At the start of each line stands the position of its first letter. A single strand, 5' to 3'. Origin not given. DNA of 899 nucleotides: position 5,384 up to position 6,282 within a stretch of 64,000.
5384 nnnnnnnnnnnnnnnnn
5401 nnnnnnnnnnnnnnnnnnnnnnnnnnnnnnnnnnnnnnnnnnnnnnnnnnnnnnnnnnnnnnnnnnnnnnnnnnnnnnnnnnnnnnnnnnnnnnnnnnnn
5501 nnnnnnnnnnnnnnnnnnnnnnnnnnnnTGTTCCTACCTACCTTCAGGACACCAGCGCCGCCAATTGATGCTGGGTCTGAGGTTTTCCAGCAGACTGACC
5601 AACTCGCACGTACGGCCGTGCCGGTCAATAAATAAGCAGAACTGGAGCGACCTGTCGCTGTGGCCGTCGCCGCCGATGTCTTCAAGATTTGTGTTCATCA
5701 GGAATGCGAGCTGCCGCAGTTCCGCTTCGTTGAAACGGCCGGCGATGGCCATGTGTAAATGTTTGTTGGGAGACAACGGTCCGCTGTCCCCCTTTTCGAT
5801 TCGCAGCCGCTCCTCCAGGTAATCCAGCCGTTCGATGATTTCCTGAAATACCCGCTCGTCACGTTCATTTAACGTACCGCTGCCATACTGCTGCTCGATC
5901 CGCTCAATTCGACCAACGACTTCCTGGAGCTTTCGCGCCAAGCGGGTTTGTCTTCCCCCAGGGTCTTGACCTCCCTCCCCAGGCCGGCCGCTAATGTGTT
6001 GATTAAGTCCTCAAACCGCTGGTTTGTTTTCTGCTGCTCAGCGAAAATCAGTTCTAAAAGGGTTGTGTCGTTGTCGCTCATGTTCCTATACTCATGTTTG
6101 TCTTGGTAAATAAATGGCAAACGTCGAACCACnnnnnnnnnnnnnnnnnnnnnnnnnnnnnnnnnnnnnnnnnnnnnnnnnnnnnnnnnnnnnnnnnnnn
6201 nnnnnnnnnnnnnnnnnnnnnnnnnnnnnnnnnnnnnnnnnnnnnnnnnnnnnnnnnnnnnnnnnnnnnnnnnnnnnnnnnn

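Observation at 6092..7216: Complete orphan sensor histidine kinase embedded in the phage lysis cassette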

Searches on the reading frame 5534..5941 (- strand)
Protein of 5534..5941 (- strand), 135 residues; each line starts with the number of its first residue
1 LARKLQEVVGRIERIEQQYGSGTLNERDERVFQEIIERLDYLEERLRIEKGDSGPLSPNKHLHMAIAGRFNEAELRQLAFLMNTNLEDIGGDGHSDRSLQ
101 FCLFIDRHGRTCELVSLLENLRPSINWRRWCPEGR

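Call 3: search_protein_families(library=pfam, proteins=[window:5534-5941:-], max_evalue=0.01)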
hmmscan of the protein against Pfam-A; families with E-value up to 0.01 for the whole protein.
window:5534-5941:- (135 aa): 1 family
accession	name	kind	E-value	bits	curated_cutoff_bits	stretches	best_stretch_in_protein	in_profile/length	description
PF19960.5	EAD7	-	7.8e-09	35.6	32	1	62-123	1-62/62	Effector-associated domain 7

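Call 4: search_protein_families(library=phrogs, proteins=[window:5534-5941:-], max_evalue=0.01)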
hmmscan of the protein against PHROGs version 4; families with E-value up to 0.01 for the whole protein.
window:5534-5941:- (135 aa): 0 families

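Call 30: find_homologous_proteins(query=A2)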
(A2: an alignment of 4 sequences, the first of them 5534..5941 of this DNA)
Query A2 (4 sequences) (135 aa, profile of the alignment): 20 proteins with E <= 0.001 among 8000 candidates.
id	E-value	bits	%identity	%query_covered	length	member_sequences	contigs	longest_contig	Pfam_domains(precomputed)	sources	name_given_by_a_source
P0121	2.0e-57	211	99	100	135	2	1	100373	PF19960.7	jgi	-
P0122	6.6e-46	174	26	90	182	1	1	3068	PF10805.15,PF19960.7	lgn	-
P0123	1.1e-42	163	32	76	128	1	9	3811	PF19960.7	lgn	-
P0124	4.8e-28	116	24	56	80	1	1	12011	PF19960.7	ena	-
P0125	5.5e-28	116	30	46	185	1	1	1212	PF10805.15,PF19960.7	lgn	-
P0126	9.9e-28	115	24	90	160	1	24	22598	PF19960.7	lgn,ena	-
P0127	7.0e-27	112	25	78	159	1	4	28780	PF19960.7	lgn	-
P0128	2.5e-16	78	38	43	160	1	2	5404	PF19960.7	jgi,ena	-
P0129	3.8e-16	77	29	54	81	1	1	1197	PF19960.7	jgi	jgi:hypothetical protein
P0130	3.9e-16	77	30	49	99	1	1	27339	PF19960.7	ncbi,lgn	-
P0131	1.9e-15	75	30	50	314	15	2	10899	PF19960.7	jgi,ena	-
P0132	2.6e-15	75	31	50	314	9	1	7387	PF19960.7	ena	-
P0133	4.8e-15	74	34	53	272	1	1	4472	PF19960.7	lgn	-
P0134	8.8e-14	70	26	71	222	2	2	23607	PF19960.7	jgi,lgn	jgi:hypothetical protein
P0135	7.8e-10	57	26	69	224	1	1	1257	PF19960.7,PF00072.31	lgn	-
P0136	8.1e-10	57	30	47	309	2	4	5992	PF13424.13,PF19960.7,PF13374.13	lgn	-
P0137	1.0e-9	57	24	43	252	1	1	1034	PF19960.7,PF13191.13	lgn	-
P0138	1.4e-9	56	23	48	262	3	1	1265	PF19960.7,PF18145.7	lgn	-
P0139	2.3e-9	55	-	-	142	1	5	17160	PF19960.7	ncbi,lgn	-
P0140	1.6e-8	53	30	66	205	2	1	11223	PF19960.7,PF00072.31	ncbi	-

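Call 32: find_encoding_contigs(protein=P0126, flank=10000, max_places=3)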
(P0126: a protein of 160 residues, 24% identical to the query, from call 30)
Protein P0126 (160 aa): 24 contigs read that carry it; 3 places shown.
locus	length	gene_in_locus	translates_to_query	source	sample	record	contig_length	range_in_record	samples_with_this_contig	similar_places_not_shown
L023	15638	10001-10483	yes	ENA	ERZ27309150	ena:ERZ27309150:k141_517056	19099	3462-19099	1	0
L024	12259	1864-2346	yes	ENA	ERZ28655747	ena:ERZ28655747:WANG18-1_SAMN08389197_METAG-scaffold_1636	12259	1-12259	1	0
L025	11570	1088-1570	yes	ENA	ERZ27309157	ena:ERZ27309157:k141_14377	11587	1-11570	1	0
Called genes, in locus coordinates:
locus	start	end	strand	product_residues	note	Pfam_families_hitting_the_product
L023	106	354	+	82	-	-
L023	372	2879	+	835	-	PF10145:PhageMin_Tail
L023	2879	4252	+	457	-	-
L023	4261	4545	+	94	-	-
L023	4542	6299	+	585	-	-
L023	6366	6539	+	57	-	-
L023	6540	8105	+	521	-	-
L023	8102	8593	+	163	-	-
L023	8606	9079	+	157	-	-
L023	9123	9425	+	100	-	-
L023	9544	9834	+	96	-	-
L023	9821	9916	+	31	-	-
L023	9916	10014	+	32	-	-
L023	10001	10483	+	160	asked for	PF19960:EAD7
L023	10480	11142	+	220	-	PF13529:Peptidase_C39_2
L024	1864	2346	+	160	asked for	PF19960:EAD7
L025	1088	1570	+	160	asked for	PF19960:EAD7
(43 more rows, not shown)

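Call 33: find_encoding_contigs(protein=P0140, flank=10000, max_places=2)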
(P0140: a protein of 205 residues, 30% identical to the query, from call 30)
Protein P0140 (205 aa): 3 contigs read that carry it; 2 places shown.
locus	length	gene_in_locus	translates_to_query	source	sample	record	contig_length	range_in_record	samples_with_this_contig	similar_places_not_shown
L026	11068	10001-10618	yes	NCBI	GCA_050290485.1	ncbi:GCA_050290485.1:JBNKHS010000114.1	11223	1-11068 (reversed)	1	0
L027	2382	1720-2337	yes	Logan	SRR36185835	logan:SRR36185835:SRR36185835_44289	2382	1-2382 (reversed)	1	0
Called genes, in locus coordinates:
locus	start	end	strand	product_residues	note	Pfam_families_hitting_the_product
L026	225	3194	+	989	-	PF13374:TPR_10 (faint), PF03704:BTAD, PF00515:TPR_1 (faint), PF07719:TPR_2 (faint), PF13181:TPR_8 (faint), PF00931:NB-ARC (weak), PF13401:AAA_22, PF13424:TPR_12, +4 more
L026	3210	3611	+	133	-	PF00903:Glyoxalase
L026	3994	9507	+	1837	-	PF01590:GAF, PF01590:GAF, PF13185:GAF_2, PF01590:GAF, PF01590:GAF, PF13185:GAF_2, PF01590:GAF, PF13185:GAF_2, +8 more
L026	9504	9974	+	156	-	PF00072:Response_reg (weak)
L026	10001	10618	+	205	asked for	PF00072:Response_reg, PF19960:EAD7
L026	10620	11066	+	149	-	?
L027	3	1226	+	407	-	?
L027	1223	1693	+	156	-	PF00072:Response_reg (weak)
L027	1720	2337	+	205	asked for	PF00072:Response_reg, PF19960:EAD7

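Call 34: search_protein_families(library=pfam, proteins=[L026:3994-9507:+, L026:9504-9974:+, P0140, P0135, P0131, P0134, P0133, P0127, P0130, L026:10620-11066:+], max_evalue=0.001)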
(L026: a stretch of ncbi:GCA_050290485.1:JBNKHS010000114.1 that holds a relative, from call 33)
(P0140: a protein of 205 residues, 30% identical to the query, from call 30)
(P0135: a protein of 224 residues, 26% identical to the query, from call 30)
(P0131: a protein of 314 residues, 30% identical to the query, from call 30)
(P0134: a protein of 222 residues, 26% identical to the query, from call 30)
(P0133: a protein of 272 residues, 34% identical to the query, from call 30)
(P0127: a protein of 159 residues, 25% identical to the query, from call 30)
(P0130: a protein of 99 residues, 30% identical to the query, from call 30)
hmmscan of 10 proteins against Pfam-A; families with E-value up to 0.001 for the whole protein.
L026:3994-9507:+ (1837 aa): 5 families
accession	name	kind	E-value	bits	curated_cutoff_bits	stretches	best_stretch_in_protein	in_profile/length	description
PF01590.32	GAF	-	4.1e-92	306.1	22.4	8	1105-1252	1-133/133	GAF domain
PF13185.12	GAF_2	-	3.7e-91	302.9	28.6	7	1104-1253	2-136/136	GAF domain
PF13492.12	GAF_3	-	1.7e-56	190.6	27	5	1107-1254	3-129/129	GAF domain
PF02518.31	HATPase_c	-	1.2e-14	55.1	26.4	1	1725-1832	3-110/111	Histidine kinase-, DNA gyrase B-, and HSP90-like ATPase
PF11849.14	DUF3369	-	1.6e-10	42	27.2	0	1043-1082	130-167/168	Domain of unknown function (DUF3369)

L026:9504-9974:+ (156 aa): 1 family
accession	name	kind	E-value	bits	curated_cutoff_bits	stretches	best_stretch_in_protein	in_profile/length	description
PF00072.30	Response_reg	-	1.6e-05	25.5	30.2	1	59-138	28-107/111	Response regulator receiver domain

P0140 (205 aa): 2 families
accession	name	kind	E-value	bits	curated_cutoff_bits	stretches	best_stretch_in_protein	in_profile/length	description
PF19960.5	EAD7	-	9.6e-16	57.8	32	1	142-200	4-62/62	Effector-associated domain 7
PF00072.30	Response_reg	-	2.6e-14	53.8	30.2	1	8-129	1-111/111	Response regulator receiver domain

P0135 (224 aa): 2 families
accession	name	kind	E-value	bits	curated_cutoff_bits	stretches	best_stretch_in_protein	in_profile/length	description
PF00072.30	Response_reg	-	7.5e-22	78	30.2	1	6-116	1-109/111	Response regulator receiver domain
PF19960.5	EAD7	-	1.4e-18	66.9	32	1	153-211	4-62/62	Effector-associated domain 7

P0131 (314 aa): 1 family
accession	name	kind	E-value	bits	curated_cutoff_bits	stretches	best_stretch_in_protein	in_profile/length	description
PF19960.5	EAD7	-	3.4e-22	78.5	32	1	13-74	1-62/62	Effector-associated domain 7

P0134 (222 aa): 1 family
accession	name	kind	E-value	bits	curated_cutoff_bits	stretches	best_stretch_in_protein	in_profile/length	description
PF19960.5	EAD7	-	2e-17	63.1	32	1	146-207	1-62/62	Effector-associated domain 7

P0133 (272 aa): 1 family
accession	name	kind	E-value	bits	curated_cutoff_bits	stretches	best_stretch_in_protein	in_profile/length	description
PF19960.5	EAD7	-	3.8e-22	78.3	32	1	17-78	1-62/62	Effector-associated domain 7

P0127 (159 aa): 1 family
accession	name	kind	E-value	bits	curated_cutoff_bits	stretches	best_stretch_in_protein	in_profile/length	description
PF19960.5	EAD7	-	5.6e-16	58.5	32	1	90-147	4-61/62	Effector-associated domain 7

P0130 (99 aa): 1 family
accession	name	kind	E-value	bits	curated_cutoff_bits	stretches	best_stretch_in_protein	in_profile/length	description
PF19960.5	EAD7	-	1.2e-16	60.7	32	1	29-87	4-62/62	Effector-associated domain 7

L026:10620-11066:+ (149 aa): 1 family
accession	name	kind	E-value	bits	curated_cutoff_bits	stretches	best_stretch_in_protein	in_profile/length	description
PF00072.30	Response_reg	-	1.2e-07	32.3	30.2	1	6-101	1-93/111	Response regulator receiver domain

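Call 35: find_encoding_contigs(protein=P0127, flank=10000, max_places=2)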
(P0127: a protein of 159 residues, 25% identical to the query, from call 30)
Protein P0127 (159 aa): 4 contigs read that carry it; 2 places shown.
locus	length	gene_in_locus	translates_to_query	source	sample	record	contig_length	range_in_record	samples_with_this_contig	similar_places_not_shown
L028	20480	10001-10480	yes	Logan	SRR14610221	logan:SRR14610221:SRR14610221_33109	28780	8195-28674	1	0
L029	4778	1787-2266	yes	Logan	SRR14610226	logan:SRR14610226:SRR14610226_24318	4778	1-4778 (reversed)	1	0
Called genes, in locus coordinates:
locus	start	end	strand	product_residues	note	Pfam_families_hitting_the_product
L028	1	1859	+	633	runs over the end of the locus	-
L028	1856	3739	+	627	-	PF22768:SPP1_Dit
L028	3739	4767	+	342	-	-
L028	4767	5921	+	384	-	-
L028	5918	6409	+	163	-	-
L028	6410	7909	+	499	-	-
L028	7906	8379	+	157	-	-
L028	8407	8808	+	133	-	-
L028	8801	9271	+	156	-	-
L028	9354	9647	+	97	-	-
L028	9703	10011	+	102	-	-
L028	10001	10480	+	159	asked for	PF19960:EAD7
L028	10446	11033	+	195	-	-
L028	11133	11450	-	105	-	-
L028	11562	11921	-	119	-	-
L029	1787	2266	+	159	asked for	PF19960:EAD7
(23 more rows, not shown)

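Call 50: search_dna_similar(query=window:5534-5941:-, collection=phages, mode=protein, max_evalue=0.01, max_rows=15)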
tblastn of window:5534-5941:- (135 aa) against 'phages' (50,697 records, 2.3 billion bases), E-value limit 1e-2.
No match.

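Call 52: list_cluster_members(proteins=[P0140, P0130, P0139, P0013, P0014, P0121, P0001])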
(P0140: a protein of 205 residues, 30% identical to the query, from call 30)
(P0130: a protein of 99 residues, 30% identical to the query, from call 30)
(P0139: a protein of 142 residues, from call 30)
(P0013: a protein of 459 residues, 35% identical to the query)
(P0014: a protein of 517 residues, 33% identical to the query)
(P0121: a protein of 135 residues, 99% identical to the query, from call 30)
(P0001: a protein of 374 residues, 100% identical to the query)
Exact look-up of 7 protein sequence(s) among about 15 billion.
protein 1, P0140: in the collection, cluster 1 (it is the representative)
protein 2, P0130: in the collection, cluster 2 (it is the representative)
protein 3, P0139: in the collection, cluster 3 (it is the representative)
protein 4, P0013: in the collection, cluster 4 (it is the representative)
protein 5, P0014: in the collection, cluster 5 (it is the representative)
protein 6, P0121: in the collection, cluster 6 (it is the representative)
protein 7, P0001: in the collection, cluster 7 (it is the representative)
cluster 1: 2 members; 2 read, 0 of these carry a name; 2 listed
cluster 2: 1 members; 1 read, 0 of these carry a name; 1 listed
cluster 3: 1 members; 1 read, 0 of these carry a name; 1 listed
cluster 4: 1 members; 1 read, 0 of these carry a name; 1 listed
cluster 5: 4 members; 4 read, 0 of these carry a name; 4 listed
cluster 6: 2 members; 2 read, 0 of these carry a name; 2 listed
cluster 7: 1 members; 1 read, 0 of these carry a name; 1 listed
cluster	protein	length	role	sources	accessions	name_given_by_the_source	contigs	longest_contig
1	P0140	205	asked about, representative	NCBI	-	-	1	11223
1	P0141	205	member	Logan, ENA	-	-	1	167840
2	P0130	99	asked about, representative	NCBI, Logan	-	-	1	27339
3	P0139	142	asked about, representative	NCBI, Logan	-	-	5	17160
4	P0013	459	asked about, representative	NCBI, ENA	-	-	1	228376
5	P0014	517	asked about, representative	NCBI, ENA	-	-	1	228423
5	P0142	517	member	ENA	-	-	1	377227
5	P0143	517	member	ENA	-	-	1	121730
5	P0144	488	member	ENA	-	-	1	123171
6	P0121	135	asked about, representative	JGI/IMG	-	-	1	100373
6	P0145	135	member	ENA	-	-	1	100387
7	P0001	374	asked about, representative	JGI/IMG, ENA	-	-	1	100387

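Call 72: search_protein_families(library=ncbifam, proteins=[window:5534-5941:-], max_evalue=0.001)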
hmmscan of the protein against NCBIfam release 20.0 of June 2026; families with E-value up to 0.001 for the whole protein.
window:5534-5941:- (135 aa): 0 families

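Call 73: search_protein_families(library=padloc, proteins=[window:5534-5941:-], max_evalue=0.001)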
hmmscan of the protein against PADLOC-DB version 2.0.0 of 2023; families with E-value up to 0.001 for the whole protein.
window:5534-5941:- (135 aa): 0 families

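Call 78: find_homologous_proteins(query=L026:225-3194:+, max_evalue=1e-30)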
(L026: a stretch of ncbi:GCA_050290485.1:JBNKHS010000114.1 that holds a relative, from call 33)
Query L026:225-3194:+ (989 aa): 5871 proteins with E <= 1e-30 among 8000 candidates; the best 120 are listed.
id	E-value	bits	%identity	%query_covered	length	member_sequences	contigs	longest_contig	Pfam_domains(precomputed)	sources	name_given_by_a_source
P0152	0.0e+0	2231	100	100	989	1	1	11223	PF03704.24,PF13176.13,PF13401.13,PF13428.13,PF00931.29,PF13374.13,PF14559.13,PF00515.35,PF05729.19,PF13424.13,PF13181.13,PF07719.24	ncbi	-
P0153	0.0e+0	1950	87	100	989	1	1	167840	PF03704.24,PF00515.35,PF13424.13,PF13176.13,PF13401.13,PF13428.13,PF13181.13,PF07719.24,PF00931.29,PF13191.13,PF13374.13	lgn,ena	-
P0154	6.7e-286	969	48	99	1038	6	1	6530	PF03704.24,PF17874.8,PF00515.35,PF13424.13,PF13401.13,PF13428.13,PF13181.13,PF07719.24,PF13191.13,PF13374.13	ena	-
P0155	3.4e-272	924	45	99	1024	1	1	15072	PF03704.24,PF17874.8,PF00515.35,PF13424.13,PF13176.13,PF13401.13,PF13428.13,PF07719.24,PF00931.29,PF13191.13,PF13374.13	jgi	jgi:predicted ATPase/DNA-binding SARP family transcriptional activator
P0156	1.5e-268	912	46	99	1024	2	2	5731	PF03704.24,PF17874.8,PF00515.35,PF13424.13,PF13176.13,PF13401.13,PF07719.24,PF00931.29,PF13191.13,PF13374.13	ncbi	-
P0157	4.1e-258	877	43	98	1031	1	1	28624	PF03704.24,PF13176.13,PF13428.13,PF00931.29,PF13191.13,PF13374.13,PF14559.13,PF17874.8,PF00515.35,PF13424.13,PF13181.13,PF07719.24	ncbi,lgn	-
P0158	4.2e-257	874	42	98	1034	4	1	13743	PF03704.24,PF13401.13,PF13428.13,PF00931.29,PF13191.13,PF13374.13,PF14559.13,PF00515.35,PF13424.13,PF14938.13,PF13432.13,PF13181.13,PF07719.24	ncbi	-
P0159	5.1e-256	870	44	100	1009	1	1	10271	PF03704.24,PF00515.35,PF13424.13,PF13176.13,PF14938.13,PF13401.13,PF13428.13,PF07719.24,PF00931.29,PF13191.13,PF13374.13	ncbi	-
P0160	1.5e-255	869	45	99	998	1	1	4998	PF03704.24,PF00515.35,PF13424.13,PF13176.13,PF13401.13,PF13181.13,PF07719.24,PF00931.29,PF13191.13,PF13374.13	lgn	-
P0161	1.0e-250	853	42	97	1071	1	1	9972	PF03704.24,PF13176.13,PF24885.2,PF13401.13,PF13428.13,PF00931.29,PF13191.13,PF13374.13,PF14559.13,PF17874.8,PF00515.35,PF13424.13,PF13181.13,PF07719.24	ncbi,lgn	ncbi:MAG: tetratricopeptide repeat protein [Anaerolineae bacterium]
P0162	2.1e-248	845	45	98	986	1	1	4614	PF03704.24,PF12862.14,PF00515.35,PF13424.13,PF13401.13,PF13181.13,PF07719.24,PF00931.29,PF13191.13,PF13374.13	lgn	-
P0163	2.5e-246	838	41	98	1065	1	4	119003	PF03704.24,PF25872.1,PF13176.13,PF24885.2,PF13428.13,PF00931.29,PF13191.13,PF13374.13,PF14559.13,PF17874.8,PF00515.35,PF13424.13,PF13432.13,PF13181.13,PF07719.24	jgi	jgi:predicted ATPase/DNA-binding SARP family transcriptional activator/Flp pilus assembly protein Ta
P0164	4.0e-243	828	44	99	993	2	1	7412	PF03704.24,PF12862.14,PF13176.13,PF13401.13,PF13428.13,PF00931.29,PF13191.13,PF13374.13,PF14559.13,PF00515.35,PF13424.13,PF13181.13,PF07719.24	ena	-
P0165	4.6e-242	824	42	98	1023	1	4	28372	PF03704.24,PF12862.14,PF13176.13,PF13401.13,PF13428.13,PF00931.29,PF13191.13,PF13374.13,PF14559.13,PF17874.8,PF00515.35,PF13424.13,PF13432.13,PF13181.13,PF07719.24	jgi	jgi:predicted ATPase/DNA-binding SARP family transcriptional activator/Tfp pilus assembly protein Pi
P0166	5.6e-242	824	38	98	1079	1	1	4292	PF03704.24,PF12862.14,PF25872.1,PF13176.13,PF13428.13,PF04733.21,PF13191.13,PF13374.13,PF14559.13,PF17874.8,PF00515.35,PF13424.13,PF13181.13,PF07719.24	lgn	-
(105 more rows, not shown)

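Call 79: predict_structure(alignment_id=A6)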
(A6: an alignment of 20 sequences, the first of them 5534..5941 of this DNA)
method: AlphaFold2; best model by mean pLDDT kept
length: 135 residues; sequences in the alignment: 20
mean_pLDDT: 85.8   pTM: 0.61
mean pLDDT of the five models: 85.8, 83.5, 83.5, 82.2, 79.6
residues with pLDDT >= 90: 66; 70-90: 55; 50-70: 13; < 50: 1
segments of 3 or more residues with pLDDT < 50: none
pLDDT, mean of each block of 10 residues (from residue 1): 79 80 79 81 75 69 93 97 96 94 95 96 91 66
secondary structure, 60 per line:
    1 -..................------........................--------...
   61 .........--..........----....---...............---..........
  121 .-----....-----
elements in order: H2-19 H26-49 H58-69 H72-81 H86-89 H93-107 H111-121 H127-130

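Call 82: find_related_loci(query=A2, collection=viral_contigs, flank=6000)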
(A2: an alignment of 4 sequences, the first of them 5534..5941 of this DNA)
Query A2 (135 aa) in viral_contigs; peptide patterns used: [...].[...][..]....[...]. (x = any residue, [..] = any of these).
4 stretches matched a pattern, but none encodes a relative of the query by tblastn (E <= 1e-3).

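Call 83: fold_search(model_id=the predicted structure, library=pdb)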
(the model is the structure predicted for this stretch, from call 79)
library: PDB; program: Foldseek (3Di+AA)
matches with E <= 10: 3; with E <= 0.001: 0
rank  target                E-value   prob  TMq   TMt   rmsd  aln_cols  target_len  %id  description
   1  9ucp_A                3.9e+00  0.03  0.18  0.08  12.8       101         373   11  cryo-EM structure of M1 muscarinic acetylcholine receptor-alpha5 helix of G11 protein complex bound to iperoxo and nan (released 2025-10-29)
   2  7yka_A                7.8e+00  0.02  0.20  0.22  12.9       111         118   15  Crystal structure of Fis1 (Mitochondrial fission 1 protein) (released 2023-08-02)
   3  6ait_F                8.3e+00  0.02  0.17  0.07   8.2        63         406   13  Crystal structure of E. coli BepA (released 2018-12-26)

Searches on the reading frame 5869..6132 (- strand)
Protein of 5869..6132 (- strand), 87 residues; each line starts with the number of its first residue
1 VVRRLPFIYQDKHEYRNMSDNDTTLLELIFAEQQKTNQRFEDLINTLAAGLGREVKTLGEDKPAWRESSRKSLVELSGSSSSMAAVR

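Call 3: search_protein_families(library=pfam, proteins=[window:5869-6132:-], max_evalue=0.01)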
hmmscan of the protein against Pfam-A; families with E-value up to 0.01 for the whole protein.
window:5869-6132:- (87 aa): 0 families

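Call 4: search_protein_families(library=phrogs, proteins=[window:5869-6132:-], max_evalue=0.01)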
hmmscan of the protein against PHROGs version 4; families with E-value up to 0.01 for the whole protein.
window:5869-6132:- (87 aa): 0 families

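Call 72: search_protein_families(library=ncbifam, proteins=[window:5869-6081:-], max_evalue=0.001)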
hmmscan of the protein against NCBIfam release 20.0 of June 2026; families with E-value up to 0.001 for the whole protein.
window:5869-6081:- (70 aa): 0 families

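Call 73: search_protein_families(library=padloc, proteins=[window:5869-6081:-], max_evalue=0.001)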
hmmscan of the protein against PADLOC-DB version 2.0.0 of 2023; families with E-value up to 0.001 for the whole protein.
window:5869-6081:- (70 aa): 0 families
